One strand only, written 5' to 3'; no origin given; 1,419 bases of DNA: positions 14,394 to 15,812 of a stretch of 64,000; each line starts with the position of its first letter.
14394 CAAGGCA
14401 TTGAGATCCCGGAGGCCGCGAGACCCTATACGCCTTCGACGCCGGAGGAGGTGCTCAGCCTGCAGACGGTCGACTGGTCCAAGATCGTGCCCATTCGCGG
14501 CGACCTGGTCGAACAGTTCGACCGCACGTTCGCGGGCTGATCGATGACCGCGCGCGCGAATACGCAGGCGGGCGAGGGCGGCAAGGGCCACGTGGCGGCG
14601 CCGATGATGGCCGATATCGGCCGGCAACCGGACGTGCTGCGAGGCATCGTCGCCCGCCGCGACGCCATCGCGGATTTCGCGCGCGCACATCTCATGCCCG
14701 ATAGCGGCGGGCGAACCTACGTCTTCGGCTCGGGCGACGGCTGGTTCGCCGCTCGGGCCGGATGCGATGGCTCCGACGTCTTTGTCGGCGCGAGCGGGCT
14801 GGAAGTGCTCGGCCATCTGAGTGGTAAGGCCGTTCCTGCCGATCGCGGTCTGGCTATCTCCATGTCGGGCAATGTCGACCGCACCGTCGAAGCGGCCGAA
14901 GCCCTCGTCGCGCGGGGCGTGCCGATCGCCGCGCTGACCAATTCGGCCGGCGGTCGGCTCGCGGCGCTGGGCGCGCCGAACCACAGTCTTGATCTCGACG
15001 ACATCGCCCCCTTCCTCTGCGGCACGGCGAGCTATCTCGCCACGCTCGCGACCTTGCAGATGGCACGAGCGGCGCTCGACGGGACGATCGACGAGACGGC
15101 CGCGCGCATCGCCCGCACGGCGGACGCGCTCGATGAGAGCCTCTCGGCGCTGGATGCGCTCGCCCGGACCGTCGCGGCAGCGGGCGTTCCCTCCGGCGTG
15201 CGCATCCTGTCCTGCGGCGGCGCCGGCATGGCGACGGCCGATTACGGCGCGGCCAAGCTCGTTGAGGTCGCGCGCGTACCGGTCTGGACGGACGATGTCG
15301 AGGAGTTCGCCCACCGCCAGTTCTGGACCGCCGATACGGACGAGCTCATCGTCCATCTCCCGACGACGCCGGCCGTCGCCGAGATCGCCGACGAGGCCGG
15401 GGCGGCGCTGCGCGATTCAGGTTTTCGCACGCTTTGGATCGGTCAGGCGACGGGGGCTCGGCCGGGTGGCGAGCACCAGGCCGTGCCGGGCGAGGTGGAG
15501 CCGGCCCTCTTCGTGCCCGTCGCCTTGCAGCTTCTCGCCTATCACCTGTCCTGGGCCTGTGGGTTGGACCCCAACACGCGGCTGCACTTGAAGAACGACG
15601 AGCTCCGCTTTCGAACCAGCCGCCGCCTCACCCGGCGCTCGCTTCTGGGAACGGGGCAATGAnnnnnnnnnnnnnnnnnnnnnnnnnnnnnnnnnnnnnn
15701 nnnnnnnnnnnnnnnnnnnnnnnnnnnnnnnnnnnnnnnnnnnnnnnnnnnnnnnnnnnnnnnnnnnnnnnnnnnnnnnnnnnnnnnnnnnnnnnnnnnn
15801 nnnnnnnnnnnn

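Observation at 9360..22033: Regulator-less accessory cluster pairing duplicated SIS/PfkB genes with two PuuE-type ring amidohydrolases, an ATZ/TRZ amidohydrolase and BtpA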

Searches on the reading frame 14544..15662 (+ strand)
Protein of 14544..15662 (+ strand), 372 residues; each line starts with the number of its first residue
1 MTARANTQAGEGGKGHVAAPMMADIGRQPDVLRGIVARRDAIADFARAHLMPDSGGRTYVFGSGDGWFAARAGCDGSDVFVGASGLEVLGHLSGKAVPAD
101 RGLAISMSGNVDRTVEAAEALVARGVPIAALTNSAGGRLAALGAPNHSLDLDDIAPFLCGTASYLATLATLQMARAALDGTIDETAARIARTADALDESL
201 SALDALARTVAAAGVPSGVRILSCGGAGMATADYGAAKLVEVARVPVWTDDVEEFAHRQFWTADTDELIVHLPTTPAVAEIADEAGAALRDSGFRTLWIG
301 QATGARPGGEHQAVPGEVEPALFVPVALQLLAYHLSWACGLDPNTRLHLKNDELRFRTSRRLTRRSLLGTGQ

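Call 8: search_protein_families(library=pfam, proteins=[window:14544-15662:+], max_evalue=0.001)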
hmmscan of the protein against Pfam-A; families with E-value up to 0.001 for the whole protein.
window:14544-15662:+ (372 aa): 1 family
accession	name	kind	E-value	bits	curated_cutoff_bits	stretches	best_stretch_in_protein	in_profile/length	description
PF01380.27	SIS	-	1.3e-07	31.9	25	1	103-173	58-127/131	SIS domain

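Call 9: search_protein_families(library=ncbifam, proteins=[window:14544-15662:+], max_evalue=0.001)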
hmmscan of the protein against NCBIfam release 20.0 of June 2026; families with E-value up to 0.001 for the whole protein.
window:14544-15662:+ (372 aa): 3 families
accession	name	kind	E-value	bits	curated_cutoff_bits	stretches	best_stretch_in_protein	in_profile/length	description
NF008138.0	PRK10886.1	equivalog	2.2e-05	24.2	352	1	99-145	110-156/196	DnaA initiator-associating protein DiaA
NF010546.0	PRK13936.1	equivalog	5.7e-05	23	276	0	98-142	111-155/197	phosphoheptose isomerase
NF010547.0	PRK13938.1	equivalog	0.00065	19.4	320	0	92-142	107-157/196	D-sedoheptulose 7-phosphate isomerase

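Call 19: find_encoding_contigs(protein=window:14544-15662:+, flank=10000, max_places=6)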
Protein window:14544-15662:+ (372 aa): no gene with exactly this product is on record in the collection.

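Call 20: find_homologous_proteins(query=window:14544-15662:+, max_evalue=0.001)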
Query window:14544-15662:+ (372 aa): 409 proteins with E <= 0.001 among 8000 candidates; the best 120 are listed.
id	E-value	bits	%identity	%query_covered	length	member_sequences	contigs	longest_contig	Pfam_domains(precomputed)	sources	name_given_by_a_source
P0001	7.7e-238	807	100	100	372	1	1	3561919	PF01380.28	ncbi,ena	-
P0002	3.1e-161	555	73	100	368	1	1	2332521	PF01380.28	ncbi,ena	-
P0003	6.3e-155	534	71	100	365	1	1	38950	PF01380.28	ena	-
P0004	1.7e-108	381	54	98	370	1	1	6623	PF01380.28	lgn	-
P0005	4.4e-108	380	58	95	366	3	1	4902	PF01380.28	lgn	-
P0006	3.0e-103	364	55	95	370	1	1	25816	-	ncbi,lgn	-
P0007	2.1e-101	358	54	95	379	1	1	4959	PF01380.28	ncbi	ncbi:MAG: hypothetical protein ACR2RL_16740 [Gammaproteobacteria bacterium]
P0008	1.7e-100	355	54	95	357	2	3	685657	PF01380.28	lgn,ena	-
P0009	8.0e-100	353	54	94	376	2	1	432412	PF01380.28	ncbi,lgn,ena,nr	ncbi:MAG: hypothetical protein JJ902_04455 [Roseibium sp.]|nr:hypothetical protein [Roseibium sp.]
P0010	9.3e-97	343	52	95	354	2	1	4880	-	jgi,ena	-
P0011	2.6e-96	341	53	97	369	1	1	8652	PF01380.28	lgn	-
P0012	4.7e-96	341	55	94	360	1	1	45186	PF01380.28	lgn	-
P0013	3.8e-95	338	52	96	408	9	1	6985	PF01380.28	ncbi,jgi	jgi:glucosamine 6-phosphate synthetase-like amidotransferase/phosphosugar isomerase protein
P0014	8.1e-95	336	51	95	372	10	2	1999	PF01380.28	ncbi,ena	-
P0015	4.9e-94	334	52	96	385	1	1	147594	PF01380.28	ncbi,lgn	-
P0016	7.7e-94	333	51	96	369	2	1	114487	PF01380.28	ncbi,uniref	ncbi:SIS domain-containing protein [Mesorhizobium sp. KR1-2]|uniref:SIS domain-containing protein n=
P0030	1.7e-90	322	52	94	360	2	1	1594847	PF01380.28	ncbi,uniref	ncbi:SIS domain-containing protein [Jannaschia sp. 2305UL9-9]|uniref:SIS domain-containing protein n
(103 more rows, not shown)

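Call 21: find_encoding_contigs(protein=P0001, flank=10000, max_places=3)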
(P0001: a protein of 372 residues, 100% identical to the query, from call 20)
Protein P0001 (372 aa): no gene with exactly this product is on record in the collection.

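Call 22: find_encoding_contigs(protein=P0002, flank=10000, max_places=3)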
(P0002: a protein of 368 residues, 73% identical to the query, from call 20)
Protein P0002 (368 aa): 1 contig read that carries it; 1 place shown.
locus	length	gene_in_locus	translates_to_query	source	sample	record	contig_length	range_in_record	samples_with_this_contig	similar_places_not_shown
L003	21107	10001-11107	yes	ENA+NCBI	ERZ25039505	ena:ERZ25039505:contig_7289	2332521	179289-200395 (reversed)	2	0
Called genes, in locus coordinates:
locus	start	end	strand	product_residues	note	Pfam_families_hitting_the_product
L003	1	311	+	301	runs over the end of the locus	PF00701:DHDPS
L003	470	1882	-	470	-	PF01546:Peptidase_M20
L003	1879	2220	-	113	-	-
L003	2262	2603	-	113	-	-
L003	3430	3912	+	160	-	-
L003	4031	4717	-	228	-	PF01177:Asp_Glu_race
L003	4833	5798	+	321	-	PF01522:Polysacc_deac_1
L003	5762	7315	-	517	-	PF01979:Amidohydro_1, PF07969:Amidohydro_3 (weak)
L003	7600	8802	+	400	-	PF01380:SIS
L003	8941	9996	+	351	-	PF01547:SBP_bac_1, PF13416:SBP_bac_8, PF13343:SBP_bac_6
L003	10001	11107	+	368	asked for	PF01380:SIS (faint)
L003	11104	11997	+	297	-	PF00294:PfkB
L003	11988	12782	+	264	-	PF00005:ABC_tran, PF13304:AAA_21 (faint)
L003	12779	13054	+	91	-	PF08402:TOBE_2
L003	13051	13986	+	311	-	PF00528:BPD_transp_1 (weak)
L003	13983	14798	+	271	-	PF00528:BPD_transp_1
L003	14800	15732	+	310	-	PF00294:PfkB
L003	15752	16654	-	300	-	PF01522:Polysacc_deac_1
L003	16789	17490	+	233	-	PF03437:BtpA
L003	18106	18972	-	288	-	PF04397:LytTR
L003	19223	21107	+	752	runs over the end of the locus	-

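Call 23: find_encoding_contigs(protein=P0009, flank=10000, max_places=2)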
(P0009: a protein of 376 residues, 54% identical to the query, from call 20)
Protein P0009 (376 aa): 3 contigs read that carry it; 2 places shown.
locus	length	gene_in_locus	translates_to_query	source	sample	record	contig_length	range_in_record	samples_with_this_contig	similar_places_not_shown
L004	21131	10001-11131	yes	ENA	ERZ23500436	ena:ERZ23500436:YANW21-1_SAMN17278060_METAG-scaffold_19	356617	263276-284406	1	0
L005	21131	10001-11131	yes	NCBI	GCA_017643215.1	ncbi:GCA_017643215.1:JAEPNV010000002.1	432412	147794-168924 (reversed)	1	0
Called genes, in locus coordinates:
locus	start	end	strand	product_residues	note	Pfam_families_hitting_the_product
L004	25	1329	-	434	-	PF01512:Complex1_51K, PF10531:SLBB, PF22461:SLBB_2, PF10589:NADH_4Fe-4S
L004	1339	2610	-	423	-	PF01257:2Fe-2S_thioredx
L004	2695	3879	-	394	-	PF00346:Complex1_49kDa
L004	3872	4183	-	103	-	-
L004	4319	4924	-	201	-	PF00329:Complex1_30kDa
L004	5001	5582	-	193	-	PF01058:Oxidored_q6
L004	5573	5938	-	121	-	PF00507:Oxidored_q4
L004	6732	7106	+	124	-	-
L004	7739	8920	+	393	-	PF01380:SIS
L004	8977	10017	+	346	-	PF01547:SBP_bac_1, PF13416:SBP_bac_8, PF13343:SBP_bac_6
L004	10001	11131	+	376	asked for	PF01380:SIS (faint)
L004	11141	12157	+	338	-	PF00005:ABC_tran, PF08402:TOBE_2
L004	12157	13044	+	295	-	PF00528:BPD_transp_1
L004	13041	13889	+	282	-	PF00528:BPD_transp_1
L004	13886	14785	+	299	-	PF01522:Polysacc_deac_1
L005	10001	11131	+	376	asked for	PF01380:SIS (faint)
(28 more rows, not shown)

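Call 24: find_encoding_contigs(protein=P0016, flank=10000, max_places=2)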
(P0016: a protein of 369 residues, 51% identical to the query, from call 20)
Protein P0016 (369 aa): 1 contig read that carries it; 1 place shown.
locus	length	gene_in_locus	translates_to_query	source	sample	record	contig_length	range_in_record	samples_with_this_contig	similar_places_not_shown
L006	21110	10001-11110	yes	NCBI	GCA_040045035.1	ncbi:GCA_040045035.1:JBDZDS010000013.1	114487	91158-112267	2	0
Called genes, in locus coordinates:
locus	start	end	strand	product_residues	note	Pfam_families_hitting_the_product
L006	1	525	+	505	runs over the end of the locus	PF00171:Aldedh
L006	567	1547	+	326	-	PF00903:Glyoxalase, PF12681:Glyoxalase_2 (faint), PF13669:Glyoxalase_4 (faint), PF22677:Ble-like_N (weak), PF00903:Glyoxalase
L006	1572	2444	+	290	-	PF01557:FAA_hydrolase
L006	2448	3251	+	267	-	-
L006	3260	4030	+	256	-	PF03328:HpcH_HpaI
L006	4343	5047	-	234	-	PF03050:DDE_Tnp_IS66 (weak), PF13610:DDE_Tnp_IS240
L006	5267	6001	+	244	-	PF01177:Asp_Glu_race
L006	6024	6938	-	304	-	PF00294:PfkB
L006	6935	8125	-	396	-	PF13580:SIS_2 (faint), PF01380:SIS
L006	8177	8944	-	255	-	PF03437:BtpA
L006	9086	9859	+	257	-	PF08220:HTH_DeoR, PF08279:HTH_11 (weak), PF00455:DeoRC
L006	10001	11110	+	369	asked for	PF01380:SIS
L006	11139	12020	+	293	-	PF01522:Polysacc_deac_1 (weak)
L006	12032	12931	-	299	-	PF01522:Polysacc_deac_1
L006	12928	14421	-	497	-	PF01979:Amidohydro_1, PF07969:Amidohydro_3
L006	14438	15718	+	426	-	PF13416:SBP_bac_8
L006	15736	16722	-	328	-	PF00005:ABC_tran, PF08352:oligo_HPY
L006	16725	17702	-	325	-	PF00005:ABC_tran, PF13304:AAA_21 (faint), PF08352:oligo_HPY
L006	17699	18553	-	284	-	PF12911:OppC_N, PF00528:BPD_transp_1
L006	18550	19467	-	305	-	PF19300:BPD_transp_1_N, PF00528:BPD_transp_1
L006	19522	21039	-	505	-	PF00496:SBP_bac_5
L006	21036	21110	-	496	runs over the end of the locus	PF01979:Amidohydro_1, PF07969:Amidohydro_3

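Call 25: find_encoding_contigs(protein=P0030, flank=10000, max_places=2)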
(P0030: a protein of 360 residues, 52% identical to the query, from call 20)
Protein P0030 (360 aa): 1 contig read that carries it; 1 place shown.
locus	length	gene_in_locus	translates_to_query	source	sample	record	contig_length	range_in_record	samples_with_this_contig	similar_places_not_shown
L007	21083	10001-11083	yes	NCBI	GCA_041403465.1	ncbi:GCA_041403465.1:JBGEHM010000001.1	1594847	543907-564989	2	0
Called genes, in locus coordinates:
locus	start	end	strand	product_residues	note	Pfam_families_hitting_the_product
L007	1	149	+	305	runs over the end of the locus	PF00535:Glycos_transf_2, PF10111:Glyco_tranf_2_2, PF13641:Glyco_tranf_2_3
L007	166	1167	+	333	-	PF00535:Glycos_transf_2, PF10111:Glyco_tranf_2_2, PF13641:Glyco_tranf_2_3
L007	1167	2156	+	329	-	PF13439:Glyco_transf_4, PF13579:Glyco_trans_4_4 (weak), PF20706:GT4-conflict, PF00534:Glycos_transf_1, PF13692:Glyco_trans_1_4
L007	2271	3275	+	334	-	PF12625:Arabinose_bd, PF12833:HTH_18, PF00165:HTH_AraC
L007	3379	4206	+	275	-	PF05368:NmrA (faint), PF13460:NAD_binding_10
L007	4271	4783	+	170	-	PF08592:Anthrone_oxy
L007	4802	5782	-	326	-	PF08240:ADH_N, PF00107:ADH_zinc_N, PF13602:ADH_zinc_N_2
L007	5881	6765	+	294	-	PF00126:HTH_1, PF03466:LysR_substrate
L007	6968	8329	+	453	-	PF01946:Thi4 (weak), PF00890:FAD_binding_2 (weak), PF01266:DAO (weak), PF01494:FAD_binding_3 (weak), PF07992:Pyr_redox_2 (weak), PF12831:FAD_oxidored, PF13450:NAD_binding_8 (weak)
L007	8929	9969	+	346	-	PF01547:SBP_bac_1, PF13416:SBP_bac_8, PF13343:SBP_bac_6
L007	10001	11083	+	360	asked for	PF01380:SIS (faint)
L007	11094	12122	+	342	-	PF00005:ABC_tran, PF08402:TOBE_2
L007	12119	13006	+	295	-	PF00528:BPD_transp_1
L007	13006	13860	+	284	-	PF00528:BPD_transp_1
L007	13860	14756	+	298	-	PF01522:Polysacc_deac_1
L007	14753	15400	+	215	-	PF01177:Asp_Glu_race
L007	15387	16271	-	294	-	PF01522:Polysacc_deac_1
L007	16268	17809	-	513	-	PF22039:HUTI_composite_bact (weak), PF01979:Amidohydro_1, PF07969:Amidohydro_3 (weak)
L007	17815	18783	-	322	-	PF00294:PfkB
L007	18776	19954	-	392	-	PF13580:SIS_2 (faint), PF01380:SIS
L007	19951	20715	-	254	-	PF03437:BtpA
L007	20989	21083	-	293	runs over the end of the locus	PF01522:Polysacc_deac_1 (weak)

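Call 36: search_dna_similar(query=window:14544-15662:+, collection=plasmids, mode=protein, max_rows=40, max_evalue=1e-30)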
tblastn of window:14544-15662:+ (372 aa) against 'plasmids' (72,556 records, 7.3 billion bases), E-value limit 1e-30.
No match.

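Call 39: find_related_loci(query=A1, collection=genome_contigs, flank=10000)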
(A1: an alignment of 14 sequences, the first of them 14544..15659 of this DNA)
Query A1 (372 aa) in genome_contigs; peptide patterns used: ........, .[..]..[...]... (x = any residue, [..] = any of these).
126 stretches matched a pattern; 64 encode a relative of the query (tblastn E <= 1e-3); 64 distinct loci.
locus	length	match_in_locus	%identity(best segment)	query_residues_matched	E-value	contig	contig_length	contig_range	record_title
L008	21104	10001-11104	73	1-372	2e-158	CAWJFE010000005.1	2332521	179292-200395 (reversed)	MAG: uncultured Alphaproteobacteria bacterium isolate MFD03250.bin.1.47 genome assembly, contig: contig_7289, whole geno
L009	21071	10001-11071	57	19-372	6e-111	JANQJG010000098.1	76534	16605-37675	MAG: Rhodospirillales bacterium isolate PL25a_bin.107 k99_3082517, whole genome shotgun sequence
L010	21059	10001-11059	54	18-368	1e-104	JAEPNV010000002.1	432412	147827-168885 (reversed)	MAG: Roseibium sp. isolate HXMU1420-7 NODE_2_length_432412_cov_7.551295, whole genome shotgun sequence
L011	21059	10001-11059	53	18-368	2e-96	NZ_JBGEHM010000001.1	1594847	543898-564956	Jannaschia sp. 2305UL9-9 contig1, whole genome shotgun sequence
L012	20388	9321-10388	52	17-372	6e-96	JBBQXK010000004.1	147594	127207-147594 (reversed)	MAG: Rhodobacterales bacterium isolate Co_metawrap_2109 Cmw_2109_k141_24978832_length_147594_cov_17.0000, whole genome s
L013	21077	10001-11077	51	16-372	3e-95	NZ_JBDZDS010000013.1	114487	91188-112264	Mesorhizobium sp. KR1-2 contig13, whole genome shotgun sequence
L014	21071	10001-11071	52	17-372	3e-95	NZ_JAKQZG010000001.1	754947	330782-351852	Jiella sp. LLJ827 1, whole genome shotgun sequence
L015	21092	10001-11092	52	6-368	7e-93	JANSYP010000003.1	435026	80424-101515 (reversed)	MAG: Rhodobacteraceae bacterium isolate bin.54 k141_621183_length_435026_cov_256.0146, whole genome shotgun sequence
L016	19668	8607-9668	51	20-372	7e-93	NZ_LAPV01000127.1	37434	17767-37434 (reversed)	Devosia psychrophila strain Cr7-05 contig127, whole genome shotgun sequence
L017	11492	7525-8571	52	20-372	9e-91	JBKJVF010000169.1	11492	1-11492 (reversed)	MAG: Paracoccaceae bacterium isolate ant_bin.96 S1Ck117_2382839_flag_0_multi_18.0000_len_11492, whole genome shotgun seq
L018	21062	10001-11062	50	20-367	2e-90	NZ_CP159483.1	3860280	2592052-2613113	Ahrensia marina strain ac1 chromosome, complete genome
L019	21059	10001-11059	50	20-372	4e-89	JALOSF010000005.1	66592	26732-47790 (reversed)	MAG: Cypionkella sp. isolate Prado200 scaffold_389, whole genome shotgun sequence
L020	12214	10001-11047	51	20-372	7e-89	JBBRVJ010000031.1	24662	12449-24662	MAG: Rhodobacterales bacterium isolate La3_metabat2.138 La3_metabat2.138_K_35705_L_24662_cov_30.8822, whole genome shotg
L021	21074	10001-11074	50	21-371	5e-88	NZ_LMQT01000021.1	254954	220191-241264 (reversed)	Aureimonas sp. Leaf454 contig_5, whole genome shotgun sequence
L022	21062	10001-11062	49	20-367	9e-88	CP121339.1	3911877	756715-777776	MAG: Cohaesibacter sp. isolate NCC532_bact_3450 chromosome, complete genome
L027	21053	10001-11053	48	21-372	4e-81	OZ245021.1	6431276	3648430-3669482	MAG: Gammaproteobacteria bacterium isolate 67a87912-4c7a-4147-b5b2-fff17a58665b genome assembly, chromosome: 1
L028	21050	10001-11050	51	21-371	2e-78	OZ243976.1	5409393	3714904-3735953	MAG: Gammaproteobacteria bacterium isolate 16632d52-ba02-4dd1-a452-c1d69d7653ac genome assembly, chromosome: 1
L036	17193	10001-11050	51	21-371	2e-72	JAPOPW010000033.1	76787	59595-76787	MAG: Immundisolibacterales bacterium isolate APA_bin_69 c_000000134843, whole genome shotgun sequence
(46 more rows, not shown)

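Call 43: search_solved_structures(query=window:14544-15662:+, max_evalue=0.01, show_alignments=1)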
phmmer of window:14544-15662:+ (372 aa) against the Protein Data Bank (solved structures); distinct sequences matched with E-value up to 0.01: 4.
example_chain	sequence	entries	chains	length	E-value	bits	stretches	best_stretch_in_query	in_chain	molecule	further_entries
2yva_A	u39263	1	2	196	0.00071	22.4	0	99-146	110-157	DnaA initiator-associating protein diaA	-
4u6n_A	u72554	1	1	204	0.00078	22.3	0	99-146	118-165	DnaA initiator-associating protein DiaA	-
5by2_A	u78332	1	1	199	0.0018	21.1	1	100-142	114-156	Phosphoheptose isomerase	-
1x94_A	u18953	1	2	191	0.0046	19.7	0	100-143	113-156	putative Phosphoheptose isomerase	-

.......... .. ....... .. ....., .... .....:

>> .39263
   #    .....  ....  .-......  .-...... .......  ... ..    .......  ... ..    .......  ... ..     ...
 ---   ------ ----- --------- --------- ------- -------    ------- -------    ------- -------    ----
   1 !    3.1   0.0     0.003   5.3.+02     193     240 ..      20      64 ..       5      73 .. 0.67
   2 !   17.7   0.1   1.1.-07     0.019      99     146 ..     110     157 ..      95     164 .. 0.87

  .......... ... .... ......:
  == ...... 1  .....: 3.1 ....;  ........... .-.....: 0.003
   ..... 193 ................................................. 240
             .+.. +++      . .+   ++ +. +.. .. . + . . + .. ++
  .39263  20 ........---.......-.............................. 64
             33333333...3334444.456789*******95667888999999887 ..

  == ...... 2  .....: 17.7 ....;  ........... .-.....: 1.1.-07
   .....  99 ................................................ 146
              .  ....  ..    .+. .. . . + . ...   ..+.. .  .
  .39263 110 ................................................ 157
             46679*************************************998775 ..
